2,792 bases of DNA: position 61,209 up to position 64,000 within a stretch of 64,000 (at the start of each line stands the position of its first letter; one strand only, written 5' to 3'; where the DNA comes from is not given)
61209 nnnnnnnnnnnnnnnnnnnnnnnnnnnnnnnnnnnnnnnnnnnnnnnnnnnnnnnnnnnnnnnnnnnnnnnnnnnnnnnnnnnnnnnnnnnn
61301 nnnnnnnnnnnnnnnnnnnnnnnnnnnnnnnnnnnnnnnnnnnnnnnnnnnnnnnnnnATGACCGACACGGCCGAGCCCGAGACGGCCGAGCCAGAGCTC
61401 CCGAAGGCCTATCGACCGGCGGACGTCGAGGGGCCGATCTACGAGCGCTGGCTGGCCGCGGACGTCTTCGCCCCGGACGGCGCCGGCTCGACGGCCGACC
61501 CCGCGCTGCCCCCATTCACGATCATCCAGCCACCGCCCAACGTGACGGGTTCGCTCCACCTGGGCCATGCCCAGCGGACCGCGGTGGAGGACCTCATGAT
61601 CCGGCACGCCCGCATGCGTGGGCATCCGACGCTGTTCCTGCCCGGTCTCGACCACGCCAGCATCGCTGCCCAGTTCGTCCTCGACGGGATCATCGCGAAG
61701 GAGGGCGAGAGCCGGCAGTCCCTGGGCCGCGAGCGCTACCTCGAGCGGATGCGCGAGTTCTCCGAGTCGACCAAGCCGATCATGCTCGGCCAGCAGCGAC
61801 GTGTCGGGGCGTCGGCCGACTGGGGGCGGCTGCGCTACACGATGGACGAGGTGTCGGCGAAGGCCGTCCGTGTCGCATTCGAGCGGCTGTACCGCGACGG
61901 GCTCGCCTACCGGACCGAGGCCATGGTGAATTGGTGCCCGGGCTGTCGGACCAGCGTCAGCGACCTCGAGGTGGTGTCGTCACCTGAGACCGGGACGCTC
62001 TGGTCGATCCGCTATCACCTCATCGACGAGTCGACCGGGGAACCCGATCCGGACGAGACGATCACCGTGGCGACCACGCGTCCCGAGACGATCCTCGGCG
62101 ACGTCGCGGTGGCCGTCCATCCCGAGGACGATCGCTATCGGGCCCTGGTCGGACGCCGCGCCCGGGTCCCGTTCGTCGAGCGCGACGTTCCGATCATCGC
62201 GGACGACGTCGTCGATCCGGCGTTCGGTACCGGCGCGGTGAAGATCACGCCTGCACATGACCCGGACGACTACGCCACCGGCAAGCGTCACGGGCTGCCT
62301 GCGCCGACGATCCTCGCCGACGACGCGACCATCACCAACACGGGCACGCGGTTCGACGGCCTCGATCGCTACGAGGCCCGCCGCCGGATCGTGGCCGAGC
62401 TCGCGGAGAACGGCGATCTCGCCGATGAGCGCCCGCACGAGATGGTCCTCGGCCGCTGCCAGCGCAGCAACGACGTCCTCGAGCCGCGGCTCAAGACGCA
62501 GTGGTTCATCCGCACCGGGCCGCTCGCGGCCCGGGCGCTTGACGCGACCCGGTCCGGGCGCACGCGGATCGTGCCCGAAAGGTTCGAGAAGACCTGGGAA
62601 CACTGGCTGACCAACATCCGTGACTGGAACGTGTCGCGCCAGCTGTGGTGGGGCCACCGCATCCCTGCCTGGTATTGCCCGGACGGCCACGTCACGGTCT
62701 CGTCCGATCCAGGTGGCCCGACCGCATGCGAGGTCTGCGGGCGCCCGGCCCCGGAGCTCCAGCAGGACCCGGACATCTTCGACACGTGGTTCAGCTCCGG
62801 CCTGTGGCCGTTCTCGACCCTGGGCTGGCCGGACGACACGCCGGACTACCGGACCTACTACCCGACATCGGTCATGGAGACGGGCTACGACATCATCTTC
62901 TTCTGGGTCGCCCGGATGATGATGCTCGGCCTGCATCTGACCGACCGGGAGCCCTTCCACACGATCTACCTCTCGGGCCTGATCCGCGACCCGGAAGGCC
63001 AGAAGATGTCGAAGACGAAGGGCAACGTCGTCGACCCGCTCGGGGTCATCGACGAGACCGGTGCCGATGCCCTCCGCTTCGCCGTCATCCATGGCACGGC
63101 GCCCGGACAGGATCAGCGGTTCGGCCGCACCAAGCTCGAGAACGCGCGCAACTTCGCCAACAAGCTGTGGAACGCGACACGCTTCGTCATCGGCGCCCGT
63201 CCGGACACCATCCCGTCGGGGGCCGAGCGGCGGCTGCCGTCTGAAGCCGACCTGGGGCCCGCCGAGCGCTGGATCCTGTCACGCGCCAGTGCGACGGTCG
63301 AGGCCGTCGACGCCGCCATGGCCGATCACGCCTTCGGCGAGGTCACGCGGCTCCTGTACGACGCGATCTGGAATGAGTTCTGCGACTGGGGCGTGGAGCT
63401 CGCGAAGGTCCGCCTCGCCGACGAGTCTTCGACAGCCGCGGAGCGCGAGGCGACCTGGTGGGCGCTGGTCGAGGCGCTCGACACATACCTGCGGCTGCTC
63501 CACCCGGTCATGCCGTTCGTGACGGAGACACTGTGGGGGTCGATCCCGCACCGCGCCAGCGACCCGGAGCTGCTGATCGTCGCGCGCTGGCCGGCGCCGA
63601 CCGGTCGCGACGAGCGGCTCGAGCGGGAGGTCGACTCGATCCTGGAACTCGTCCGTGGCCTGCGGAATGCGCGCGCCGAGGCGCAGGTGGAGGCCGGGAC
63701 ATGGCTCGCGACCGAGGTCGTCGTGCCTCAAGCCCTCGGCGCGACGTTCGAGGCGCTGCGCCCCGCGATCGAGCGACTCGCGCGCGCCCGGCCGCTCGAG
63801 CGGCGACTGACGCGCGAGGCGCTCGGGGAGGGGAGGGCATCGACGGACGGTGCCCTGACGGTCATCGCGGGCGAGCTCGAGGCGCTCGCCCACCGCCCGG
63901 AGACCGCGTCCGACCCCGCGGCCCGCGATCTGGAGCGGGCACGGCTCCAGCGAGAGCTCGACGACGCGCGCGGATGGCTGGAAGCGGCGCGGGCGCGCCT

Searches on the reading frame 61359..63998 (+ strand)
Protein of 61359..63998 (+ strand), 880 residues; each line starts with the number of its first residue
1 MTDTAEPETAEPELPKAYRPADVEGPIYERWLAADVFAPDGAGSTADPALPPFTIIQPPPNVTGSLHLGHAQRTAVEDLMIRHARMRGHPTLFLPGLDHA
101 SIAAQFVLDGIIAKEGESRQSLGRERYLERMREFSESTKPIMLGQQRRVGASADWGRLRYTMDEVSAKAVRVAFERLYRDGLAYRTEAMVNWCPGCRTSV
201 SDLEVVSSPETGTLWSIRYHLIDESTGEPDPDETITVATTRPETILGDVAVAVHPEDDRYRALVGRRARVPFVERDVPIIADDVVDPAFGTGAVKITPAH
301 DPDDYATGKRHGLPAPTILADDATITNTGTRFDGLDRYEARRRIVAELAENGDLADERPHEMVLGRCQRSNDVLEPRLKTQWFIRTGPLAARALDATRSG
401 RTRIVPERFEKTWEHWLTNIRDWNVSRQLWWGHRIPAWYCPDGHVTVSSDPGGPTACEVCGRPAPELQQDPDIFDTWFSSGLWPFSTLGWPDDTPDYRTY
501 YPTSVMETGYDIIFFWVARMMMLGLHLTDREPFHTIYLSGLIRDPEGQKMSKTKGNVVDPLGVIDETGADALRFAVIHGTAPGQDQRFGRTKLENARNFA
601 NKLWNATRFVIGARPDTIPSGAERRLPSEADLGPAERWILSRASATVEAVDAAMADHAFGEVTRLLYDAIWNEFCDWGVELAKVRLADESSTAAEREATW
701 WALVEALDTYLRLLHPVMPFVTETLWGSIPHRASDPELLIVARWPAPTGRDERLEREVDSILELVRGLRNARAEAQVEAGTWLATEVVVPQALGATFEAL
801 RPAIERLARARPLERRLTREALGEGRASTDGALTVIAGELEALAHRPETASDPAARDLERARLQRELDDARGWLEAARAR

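Call 67: search_protein_families(library=pfam, proteins=[window:61359-63998:+], max_evalue=0.001)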
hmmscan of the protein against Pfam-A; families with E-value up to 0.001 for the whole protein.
window:61359-63998:+ (880 aa): 4 families
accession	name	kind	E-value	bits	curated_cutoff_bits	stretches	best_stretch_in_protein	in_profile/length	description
PF00133.28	tRNA-synt_1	-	2e-120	402.8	22.7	1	27-587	2-412/414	tRNA synthetases class I (I, L, M and V)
PF08264.19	Anticodon_1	-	2.2e-32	112.4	25.1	1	636-782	1-143/148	Anticodon-binding domain of tRNA ligase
PF09334.17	tRNA-synt_1g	-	2.3e-17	63.3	20.1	2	532-602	311-382/391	tRNA synthetases class I (M)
PF13603.12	tRNA-synt_1_2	-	1.4e-06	28.3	25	1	265-321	86-142/185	Leucyl-tRNA synthetase, editing domain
